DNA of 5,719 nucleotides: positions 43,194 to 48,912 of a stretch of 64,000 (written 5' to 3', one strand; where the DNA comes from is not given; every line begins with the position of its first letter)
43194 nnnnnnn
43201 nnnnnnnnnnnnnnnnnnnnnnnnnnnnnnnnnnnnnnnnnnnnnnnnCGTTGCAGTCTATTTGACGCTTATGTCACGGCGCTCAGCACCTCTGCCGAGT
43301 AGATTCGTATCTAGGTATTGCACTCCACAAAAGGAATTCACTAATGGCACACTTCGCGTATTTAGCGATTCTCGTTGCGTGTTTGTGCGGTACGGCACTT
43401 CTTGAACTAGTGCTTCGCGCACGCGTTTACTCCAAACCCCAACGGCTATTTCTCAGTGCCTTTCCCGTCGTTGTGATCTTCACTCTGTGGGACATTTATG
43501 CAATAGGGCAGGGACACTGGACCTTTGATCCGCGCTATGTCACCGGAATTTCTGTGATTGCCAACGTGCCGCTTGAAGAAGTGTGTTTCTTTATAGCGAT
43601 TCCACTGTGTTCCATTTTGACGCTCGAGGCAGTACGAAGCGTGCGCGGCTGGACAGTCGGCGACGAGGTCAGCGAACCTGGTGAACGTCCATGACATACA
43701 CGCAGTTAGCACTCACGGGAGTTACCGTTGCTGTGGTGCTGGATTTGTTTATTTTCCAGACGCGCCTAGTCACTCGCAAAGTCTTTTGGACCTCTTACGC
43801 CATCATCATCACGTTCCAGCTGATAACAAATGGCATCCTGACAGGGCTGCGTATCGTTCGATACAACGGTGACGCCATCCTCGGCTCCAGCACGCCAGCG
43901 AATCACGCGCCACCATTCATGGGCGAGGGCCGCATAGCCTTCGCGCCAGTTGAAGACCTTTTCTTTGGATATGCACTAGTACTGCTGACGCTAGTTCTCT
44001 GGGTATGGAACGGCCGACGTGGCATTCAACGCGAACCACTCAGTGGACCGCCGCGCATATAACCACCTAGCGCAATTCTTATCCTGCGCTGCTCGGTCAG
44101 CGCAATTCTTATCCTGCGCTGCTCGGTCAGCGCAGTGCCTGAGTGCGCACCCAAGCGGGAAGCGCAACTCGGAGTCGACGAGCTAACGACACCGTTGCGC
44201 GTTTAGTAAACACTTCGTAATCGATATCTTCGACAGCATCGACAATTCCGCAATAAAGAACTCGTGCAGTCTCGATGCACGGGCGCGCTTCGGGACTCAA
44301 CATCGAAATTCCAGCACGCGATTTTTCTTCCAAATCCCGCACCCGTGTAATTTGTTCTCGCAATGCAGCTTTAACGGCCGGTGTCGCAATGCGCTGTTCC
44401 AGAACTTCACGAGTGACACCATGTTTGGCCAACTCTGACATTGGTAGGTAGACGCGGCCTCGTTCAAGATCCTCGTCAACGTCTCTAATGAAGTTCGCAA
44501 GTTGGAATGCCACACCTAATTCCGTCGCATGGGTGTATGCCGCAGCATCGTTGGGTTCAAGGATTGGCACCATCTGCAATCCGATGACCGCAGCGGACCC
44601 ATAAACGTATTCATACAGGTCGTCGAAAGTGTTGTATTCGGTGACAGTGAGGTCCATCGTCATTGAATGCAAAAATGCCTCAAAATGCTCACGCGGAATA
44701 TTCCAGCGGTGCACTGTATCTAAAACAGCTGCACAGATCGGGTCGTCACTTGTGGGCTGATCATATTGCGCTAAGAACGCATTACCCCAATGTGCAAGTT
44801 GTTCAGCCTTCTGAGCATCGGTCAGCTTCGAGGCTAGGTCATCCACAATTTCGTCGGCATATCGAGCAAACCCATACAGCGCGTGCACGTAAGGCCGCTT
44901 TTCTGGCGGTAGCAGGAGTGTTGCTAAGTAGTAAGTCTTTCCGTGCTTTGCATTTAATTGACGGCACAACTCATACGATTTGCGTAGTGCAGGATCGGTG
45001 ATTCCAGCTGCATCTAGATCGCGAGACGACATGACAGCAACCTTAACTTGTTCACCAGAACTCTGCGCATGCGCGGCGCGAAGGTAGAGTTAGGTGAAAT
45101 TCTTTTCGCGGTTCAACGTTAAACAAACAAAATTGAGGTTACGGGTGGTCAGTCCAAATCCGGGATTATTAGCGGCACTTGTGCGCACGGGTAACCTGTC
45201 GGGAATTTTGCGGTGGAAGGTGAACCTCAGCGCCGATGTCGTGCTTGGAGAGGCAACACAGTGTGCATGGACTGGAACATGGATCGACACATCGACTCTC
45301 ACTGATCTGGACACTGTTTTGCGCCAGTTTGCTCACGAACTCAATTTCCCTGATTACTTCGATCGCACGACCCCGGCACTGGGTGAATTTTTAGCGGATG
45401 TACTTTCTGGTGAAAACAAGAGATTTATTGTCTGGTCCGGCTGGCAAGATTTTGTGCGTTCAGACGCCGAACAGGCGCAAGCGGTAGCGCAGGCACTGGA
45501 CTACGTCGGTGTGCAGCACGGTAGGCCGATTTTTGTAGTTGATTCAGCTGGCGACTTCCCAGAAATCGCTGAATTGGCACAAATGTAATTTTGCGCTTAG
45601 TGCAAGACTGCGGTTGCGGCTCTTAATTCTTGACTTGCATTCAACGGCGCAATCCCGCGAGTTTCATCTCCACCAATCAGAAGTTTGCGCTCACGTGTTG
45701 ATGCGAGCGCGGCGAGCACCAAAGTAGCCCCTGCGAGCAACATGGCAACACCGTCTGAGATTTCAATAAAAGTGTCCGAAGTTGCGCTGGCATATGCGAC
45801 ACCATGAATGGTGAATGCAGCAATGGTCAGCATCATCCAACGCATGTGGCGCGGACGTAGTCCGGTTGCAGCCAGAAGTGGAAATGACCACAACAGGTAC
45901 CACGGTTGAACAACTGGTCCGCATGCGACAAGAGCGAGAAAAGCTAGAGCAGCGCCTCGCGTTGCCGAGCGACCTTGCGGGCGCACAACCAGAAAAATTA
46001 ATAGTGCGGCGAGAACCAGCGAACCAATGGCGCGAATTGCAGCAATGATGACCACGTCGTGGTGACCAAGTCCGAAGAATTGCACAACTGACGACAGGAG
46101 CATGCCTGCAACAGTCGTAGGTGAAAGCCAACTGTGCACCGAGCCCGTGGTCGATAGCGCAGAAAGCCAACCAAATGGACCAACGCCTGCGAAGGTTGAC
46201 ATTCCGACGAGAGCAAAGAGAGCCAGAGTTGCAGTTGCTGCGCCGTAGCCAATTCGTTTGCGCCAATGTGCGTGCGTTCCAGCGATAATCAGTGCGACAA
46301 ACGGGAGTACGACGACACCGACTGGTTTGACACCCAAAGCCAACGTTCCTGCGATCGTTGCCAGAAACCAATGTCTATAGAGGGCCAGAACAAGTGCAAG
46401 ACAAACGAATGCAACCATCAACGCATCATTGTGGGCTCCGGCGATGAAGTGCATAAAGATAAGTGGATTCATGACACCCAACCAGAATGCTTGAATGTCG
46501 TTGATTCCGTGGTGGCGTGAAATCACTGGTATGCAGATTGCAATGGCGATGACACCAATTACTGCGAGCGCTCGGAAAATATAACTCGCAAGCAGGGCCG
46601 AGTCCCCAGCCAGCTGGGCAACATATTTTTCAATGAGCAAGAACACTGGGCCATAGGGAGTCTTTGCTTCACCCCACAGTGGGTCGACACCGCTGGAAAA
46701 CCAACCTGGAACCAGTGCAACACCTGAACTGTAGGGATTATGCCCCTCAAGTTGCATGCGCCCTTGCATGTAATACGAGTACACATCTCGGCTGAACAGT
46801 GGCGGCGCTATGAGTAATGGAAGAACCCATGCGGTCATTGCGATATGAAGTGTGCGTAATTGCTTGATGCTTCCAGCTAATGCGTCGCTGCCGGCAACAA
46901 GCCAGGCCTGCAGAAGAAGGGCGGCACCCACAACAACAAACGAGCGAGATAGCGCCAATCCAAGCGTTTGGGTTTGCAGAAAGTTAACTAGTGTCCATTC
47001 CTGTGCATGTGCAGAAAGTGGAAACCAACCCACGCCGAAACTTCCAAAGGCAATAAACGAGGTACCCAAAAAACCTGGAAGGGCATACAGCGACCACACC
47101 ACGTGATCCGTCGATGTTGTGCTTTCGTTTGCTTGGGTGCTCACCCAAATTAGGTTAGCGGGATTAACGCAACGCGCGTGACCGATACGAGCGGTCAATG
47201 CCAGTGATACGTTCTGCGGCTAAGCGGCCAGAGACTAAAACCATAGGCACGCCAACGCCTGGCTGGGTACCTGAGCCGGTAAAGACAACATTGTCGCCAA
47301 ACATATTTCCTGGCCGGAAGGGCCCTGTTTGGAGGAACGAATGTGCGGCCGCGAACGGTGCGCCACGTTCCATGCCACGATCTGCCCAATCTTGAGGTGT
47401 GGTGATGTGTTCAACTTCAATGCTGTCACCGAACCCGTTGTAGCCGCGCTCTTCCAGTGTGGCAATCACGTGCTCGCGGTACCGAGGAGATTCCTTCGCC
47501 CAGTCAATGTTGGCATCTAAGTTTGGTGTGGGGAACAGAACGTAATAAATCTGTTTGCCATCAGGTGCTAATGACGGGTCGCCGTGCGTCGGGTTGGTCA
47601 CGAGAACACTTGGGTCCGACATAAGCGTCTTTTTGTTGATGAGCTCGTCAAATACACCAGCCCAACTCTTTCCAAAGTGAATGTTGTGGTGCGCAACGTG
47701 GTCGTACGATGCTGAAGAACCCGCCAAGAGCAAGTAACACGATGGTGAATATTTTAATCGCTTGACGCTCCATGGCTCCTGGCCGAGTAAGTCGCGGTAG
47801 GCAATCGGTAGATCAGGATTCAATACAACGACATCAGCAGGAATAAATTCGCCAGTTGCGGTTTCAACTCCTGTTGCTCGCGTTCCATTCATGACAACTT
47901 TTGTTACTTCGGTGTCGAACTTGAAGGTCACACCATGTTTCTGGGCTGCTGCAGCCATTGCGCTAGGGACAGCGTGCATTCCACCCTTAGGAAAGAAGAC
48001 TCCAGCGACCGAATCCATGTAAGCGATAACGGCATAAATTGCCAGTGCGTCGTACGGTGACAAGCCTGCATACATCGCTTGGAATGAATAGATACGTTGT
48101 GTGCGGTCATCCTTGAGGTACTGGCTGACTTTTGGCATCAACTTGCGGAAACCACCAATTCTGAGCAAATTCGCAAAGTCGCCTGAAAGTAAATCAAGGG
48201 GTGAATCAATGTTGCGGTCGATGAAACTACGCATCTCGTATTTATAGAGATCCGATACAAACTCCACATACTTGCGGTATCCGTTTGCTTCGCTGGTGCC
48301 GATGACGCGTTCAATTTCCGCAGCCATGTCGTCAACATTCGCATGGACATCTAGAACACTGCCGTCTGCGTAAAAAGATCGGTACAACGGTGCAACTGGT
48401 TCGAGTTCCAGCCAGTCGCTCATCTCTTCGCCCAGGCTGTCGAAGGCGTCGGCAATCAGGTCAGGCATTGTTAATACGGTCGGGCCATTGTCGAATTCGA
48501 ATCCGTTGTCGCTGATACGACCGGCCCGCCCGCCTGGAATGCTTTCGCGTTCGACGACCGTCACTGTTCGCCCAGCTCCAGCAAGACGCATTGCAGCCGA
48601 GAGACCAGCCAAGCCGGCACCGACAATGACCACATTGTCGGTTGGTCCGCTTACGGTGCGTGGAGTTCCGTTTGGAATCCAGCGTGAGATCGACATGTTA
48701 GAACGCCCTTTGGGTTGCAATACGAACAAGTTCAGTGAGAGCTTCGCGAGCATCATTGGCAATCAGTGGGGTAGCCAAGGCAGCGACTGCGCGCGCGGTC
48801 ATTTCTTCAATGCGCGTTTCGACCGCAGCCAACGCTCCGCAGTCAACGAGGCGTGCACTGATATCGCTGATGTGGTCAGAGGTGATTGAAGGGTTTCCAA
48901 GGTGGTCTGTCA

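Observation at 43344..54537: Split carotenoid locus with a second tailoring operon (CrtD-like / GT2 / CruF-like / CrtA-like)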

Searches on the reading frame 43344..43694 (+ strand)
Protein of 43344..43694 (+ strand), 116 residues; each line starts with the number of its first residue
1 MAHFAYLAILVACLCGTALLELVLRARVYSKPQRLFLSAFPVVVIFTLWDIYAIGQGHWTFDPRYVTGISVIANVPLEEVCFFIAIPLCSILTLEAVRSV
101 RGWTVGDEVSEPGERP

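Call 4: search_protein_families(library=pfam, proteins=[window:43344-43694:+], max_evalue=0.01)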
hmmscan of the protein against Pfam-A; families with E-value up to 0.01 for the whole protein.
window:43344-43694:+ (116 aa): 1 family
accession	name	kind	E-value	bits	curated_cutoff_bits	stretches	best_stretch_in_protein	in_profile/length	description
PF18916.5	Lycopene_cyc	-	2.6e-10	41.2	27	1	6-95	4-90/92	Lycopene cyclase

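Call 6: search_protein_families(library=ncbifam, proteins=[window:43344-43694:+], max_evalue=0.01)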
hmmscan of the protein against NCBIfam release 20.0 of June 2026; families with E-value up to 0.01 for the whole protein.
window:43344-43694:+ (116 aa): 1 family
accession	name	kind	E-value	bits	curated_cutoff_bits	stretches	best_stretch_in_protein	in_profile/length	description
TIGR03462.1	CarR_dom_SF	subfamily_domain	7.9e-22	77.6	39.4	1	5-93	2-88/89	lycopene cyclase domain-containing protein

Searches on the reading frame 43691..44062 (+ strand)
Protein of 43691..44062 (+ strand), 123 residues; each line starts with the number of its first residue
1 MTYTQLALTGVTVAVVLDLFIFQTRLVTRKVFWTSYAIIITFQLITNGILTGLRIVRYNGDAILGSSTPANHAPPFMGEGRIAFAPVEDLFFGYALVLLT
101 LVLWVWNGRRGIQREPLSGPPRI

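Call 4: search_protein_families(library=pfam, proteins=[window:43691-44062:+], max_evalue=0.01)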
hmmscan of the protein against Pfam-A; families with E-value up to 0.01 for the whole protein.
window:43691-44062:+ (123 aa): 1 family
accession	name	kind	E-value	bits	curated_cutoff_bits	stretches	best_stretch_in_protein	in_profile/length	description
PF18916.5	Lycopene_cyc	-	0.00021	22.2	27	0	3-65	4-64/92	Lycopene cyclase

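Call 6: search_protein_families(library=ncbifam, proteins=[window:43691-44062:+], max_evalue=0.01)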
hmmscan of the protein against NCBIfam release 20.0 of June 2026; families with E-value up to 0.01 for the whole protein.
window:43691-44062:+ (123 aa): 1 family
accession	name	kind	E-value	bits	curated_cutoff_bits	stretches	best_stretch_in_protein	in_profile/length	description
TIGR03462.1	CarR_dom_SF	subfamily_domain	8.8e-08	32.6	39.4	1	1-105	1-89/89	lycopene cyclase domain-containing protein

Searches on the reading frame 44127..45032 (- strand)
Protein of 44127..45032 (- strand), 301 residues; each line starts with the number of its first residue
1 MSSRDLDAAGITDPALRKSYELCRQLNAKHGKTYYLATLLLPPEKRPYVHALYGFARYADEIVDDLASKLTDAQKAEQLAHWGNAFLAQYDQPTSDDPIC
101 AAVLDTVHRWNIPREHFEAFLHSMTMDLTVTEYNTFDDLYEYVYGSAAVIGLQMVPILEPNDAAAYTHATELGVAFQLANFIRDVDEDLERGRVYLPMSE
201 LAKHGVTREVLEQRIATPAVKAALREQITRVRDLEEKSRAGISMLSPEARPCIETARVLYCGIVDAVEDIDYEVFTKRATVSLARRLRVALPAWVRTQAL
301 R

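Call 4: search_protein_families(library=pfam, proteins=[window:44127-45032:-], max_evalue=0.01)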
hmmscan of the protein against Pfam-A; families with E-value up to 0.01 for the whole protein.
window:44127-45032:- (301 aa): 1 family
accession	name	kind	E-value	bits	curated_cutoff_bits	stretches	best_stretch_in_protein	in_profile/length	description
PF00494.24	SQS_PSY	-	1.7e-69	234.9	26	1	29-284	3-262/263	Squalene/phytoene synthase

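Call 6: search_protein_families(library=ncbifam, proteins=[window:44127-45032:-], max_evalue=0.01)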
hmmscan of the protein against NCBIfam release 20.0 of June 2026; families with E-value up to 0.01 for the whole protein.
window:44127-45032:- (301 aa): 5 families
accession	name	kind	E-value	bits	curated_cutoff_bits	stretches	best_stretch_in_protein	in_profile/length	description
NF045686.1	PhytoSynCyanob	equivalog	2.1e-58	197.9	550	1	15-300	16-310/310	15-cis-phytoene synthase CrtB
TIGR03465.1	HpnD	equivalog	1.4e-55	188.2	278.6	1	28-295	3-266/267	presqualene diphosphate synthase HpnD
TIGR03464.1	HpnC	equivalog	5.9e-48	163.7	250.45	1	33-293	8-265/267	squalene synthase HpnC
NF045921.1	PhytnSynCrtBRhod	equivalog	9e-43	146.9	500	1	20-296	7-278/307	15-cis-phytoene synthase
NF042419.1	Phyto_syn_CrtB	equivalog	2.8e-30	105.9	480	1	31-289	15-278/306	15-cis-phytoene synthase CrtB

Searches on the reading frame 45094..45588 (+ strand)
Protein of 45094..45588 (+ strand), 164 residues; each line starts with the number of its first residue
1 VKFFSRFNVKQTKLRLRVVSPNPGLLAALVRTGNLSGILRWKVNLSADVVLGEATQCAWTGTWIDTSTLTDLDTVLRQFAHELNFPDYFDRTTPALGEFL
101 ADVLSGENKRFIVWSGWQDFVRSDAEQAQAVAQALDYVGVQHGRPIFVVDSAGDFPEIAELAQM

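Call 4: search_protein_families(library=pfam, proteins=[window:45094-45588:+], max_evalue=0.01)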
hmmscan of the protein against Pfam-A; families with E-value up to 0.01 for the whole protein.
window:45094-45588:+ (164 aa): 1 family
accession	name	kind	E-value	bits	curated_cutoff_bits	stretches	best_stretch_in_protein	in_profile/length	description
PF01337.24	Barstar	-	4.7e-10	39.8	23.4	1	64-138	6-80/96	Barstar (barnase inhibitor)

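Call 46: search_protein_families(library=ncbifam, proteins=[window:45094-45588:+], max_evalue=0.01)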
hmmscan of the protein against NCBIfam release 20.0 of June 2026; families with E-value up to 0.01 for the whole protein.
window:45094-45588:+ (164 aa): 0 families

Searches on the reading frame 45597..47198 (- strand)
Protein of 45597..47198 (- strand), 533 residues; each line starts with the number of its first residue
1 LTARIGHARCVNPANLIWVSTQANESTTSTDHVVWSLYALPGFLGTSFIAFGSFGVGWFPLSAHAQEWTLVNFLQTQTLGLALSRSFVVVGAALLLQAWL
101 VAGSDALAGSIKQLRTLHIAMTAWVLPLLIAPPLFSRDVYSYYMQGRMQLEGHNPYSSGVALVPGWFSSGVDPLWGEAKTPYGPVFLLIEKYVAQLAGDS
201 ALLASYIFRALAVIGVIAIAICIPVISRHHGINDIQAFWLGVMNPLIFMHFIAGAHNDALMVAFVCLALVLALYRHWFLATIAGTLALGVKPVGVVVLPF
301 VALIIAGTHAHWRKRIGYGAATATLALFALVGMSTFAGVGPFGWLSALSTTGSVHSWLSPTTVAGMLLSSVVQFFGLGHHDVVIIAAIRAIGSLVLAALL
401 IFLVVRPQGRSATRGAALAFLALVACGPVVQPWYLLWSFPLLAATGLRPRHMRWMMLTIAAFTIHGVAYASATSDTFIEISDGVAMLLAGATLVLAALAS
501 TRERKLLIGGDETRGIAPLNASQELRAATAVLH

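Call 4: search_protein_families(library=pfam, proteins=[window:45597-47198:-], max_evalue=0.01)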
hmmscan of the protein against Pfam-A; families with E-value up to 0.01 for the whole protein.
window:45597-47198:- (533 aa): 1 family
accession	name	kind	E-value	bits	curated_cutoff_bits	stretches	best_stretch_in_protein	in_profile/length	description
PF05208.19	ALG3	-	0.0029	17.5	23.6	1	198-319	72-187/358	ALG3 protein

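Call 6: search_protein_families(library=ncbifam, proteins=[window:45597-47198:-], max_evalue=0.01)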
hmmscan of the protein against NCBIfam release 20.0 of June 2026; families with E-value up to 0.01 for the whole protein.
window:45597-47198:- (533 aa): 2 families
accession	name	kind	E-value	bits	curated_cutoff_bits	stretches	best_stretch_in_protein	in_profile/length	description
TIGR03459.1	crt_membr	equivalog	9.6e-63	212.7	439.4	1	42-467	5-442/470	alpha-(1->6)-mannopyranosyltransferase A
NF038066.1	MptB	equivalog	2e-49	168.5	40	1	27-449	42-493/553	polyprenol phosphomannose-dependent alpha 1,6 mannosyltransferase MptB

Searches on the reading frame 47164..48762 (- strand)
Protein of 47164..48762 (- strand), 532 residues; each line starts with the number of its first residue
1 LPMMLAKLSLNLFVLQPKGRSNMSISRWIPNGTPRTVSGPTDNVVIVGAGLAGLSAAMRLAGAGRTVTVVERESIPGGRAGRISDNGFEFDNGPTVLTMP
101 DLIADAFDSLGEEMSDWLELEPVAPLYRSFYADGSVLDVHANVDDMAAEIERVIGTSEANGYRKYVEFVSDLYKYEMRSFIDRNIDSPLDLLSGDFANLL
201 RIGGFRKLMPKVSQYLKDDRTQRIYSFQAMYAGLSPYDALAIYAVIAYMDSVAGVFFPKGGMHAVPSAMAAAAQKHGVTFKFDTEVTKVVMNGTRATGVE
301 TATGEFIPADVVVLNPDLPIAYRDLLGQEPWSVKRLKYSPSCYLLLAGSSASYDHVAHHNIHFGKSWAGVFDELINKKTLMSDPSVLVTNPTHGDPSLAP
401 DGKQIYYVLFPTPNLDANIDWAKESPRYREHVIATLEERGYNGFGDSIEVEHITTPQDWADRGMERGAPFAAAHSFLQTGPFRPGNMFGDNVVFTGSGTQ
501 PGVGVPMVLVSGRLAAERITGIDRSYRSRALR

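Call 4: search_protein_families(library=pfam, proteins=[window:47164-48762:-], max_evalue=0.01)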
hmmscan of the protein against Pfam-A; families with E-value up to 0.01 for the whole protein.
window:47164-48762:- (532 aa): 14 families
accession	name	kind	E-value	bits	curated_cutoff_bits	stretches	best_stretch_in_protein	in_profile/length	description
PF01593.30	Amino_oxidase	-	3.5e-39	135.8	19.8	1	51-519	1-442/443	Flavin containing amine oxidoreductase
PF01266.30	DAO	-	8.5e-18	65.4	27.9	2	44-82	2-44/353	FAD dependent oxidoreductase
PF13450.12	NAD_binding_8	-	9.3e-14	51.9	21.9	1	46-100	1-55/68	NAD(P)-binding Rossmann-like domain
PF00890.30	FAD_binding_2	-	7.9e-11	42.2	20.4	1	44-75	2-33/414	FAD binding domain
PF07992.20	Pyr_redox_2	-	1e-10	42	26.1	2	43-78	2-38/291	Pyridine nucleotide-disulphide oxidoreductase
PF12831.13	FAD_oxidored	-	1.2e-07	31.8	27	1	44-80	2-38/416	FAD dependent oxidoreductase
PF03486.20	HI0933_like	-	2.8e-07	30.7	50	1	43-77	2-36/244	HI0933-like protein Rossmann domain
PF00070.33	Pyr_redox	-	3.9e-07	30.9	22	1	43-75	1-33/82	Pyridine nucleotide-disulphide oxidoreductase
PF01494.25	FAD_binding_3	-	1.6e-06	28.1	22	1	43-80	3-42/349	FAD binding domain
PF01946.23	Thi4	-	0.00021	21.1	26.2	1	43-80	19-57/235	Thi4 family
PF01134.28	GIDA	-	0.0026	17.3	22.1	0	43-70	1-28/391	Glucose inhibited division protein A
PF13454.12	NAD_binding_9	-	0.0045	17.4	21.8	0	45-80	1-40/155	FAD-NAD(P)-binding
PF07676.18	PD40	-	0.0058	17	20.9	0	393-412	11-30/38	WD40-like Beta Propeller Repeat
PF01262.27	AlaDh_PNT_C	-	0.0087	15.9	23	0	43-73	30-60/214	Alanine dehydrogenase/PNT, C-terminal domain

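Call 6: search_protein_families(library=ncbifam, proteins=[window:47164-48762:-], max_evalue=0.01)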
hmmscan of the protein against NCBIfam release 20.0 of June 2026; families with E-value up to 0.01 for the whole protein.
window:47164-48762:- (532 aa): 107 families (the best 25 are shown)
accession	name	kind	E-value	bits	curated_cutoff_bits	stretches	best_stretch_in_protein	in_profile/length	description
TIGR02734.1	crtI_fam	subfamily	1e-151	506.1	238.1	1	44-522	1-491/504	phytoene desaturase family protein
NF058655.1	CrtID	equivalog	1e-89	301.6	640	1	44-516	1-478/478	bifunctional phytoene desaturase/3,4-desaturase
NF045637.1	carotdesatCrtDProt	equivalog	1.1e-77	261.6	580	1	44-520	1-483/485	1-hydroxycarotenoid 3,4-desaturase CrtD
NF042421.1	hydcarot_desat_CrtD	equivalog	7.4e-62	209.4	500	1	43-519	3-483/487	1-hydroxycarotenoid 3,4-desaturase CrtD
TIGR02730.1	carot_isom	equivalog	6.3e-24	84.7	586.9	1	44-520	3-489/493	carotenoid isomerase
NF045689.1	BCarotKetCrtO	equivalog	2.6e-17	62.6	1000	2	43-174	5-138/563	beta-carotene ketolase CrtO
TIGR03467.1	HpnE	equivalog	1.1e-15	57.9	283.05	1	44-97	1-56/430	hydroxysqualene dehydroxylase HpnE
NF005560.0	PRK07233.1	equivalog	1.4e-15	57.1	252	2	43-91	2-50/435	hypothetical protein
NF001933.0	PRK00711.1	subfamily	2.3e-12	46.6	383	2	263-314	201-251/429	D-amino acid dehydrogenase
TIGR02733.1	desat_CrtD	equivalog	2.4e-11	43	549.7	1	43-95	3-55/492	C-3',4' desaturase CrtD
NF005548.0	PRK07208.1-4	equivalog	1.3e-10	40.5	389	1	42-94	4-56/488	hypothetical protein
NF050086.1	pipecolate_AmaA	exception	3.8e-09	35.7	600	1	41-82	25-66/425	L-pipecolate oxidase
TIGR03197.1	MnmC_Cterm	equivalog_domain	8.4e-09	35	174.2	1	44-80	2-38/400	FAD-dependent 5-carboxymethylaminomethyl-2-thiouridine(34) oxidoreductase MnmC1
NF005547.0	PRK07208.1-3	equivalog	9.4e-09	34.5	380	1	41-94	4-57/465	hypothetical protein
NF002480.1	PRK01747.1-1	equivalog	1.3e-08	33.7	540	1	39-78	246-285/645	bifunctional tRNA (5-methylaminomethyl-2-thiouridine)(34)-methyltransferase MnmC2/FAD-dependent 5-carboxymethylaminomethyl-2-thiouridine(34)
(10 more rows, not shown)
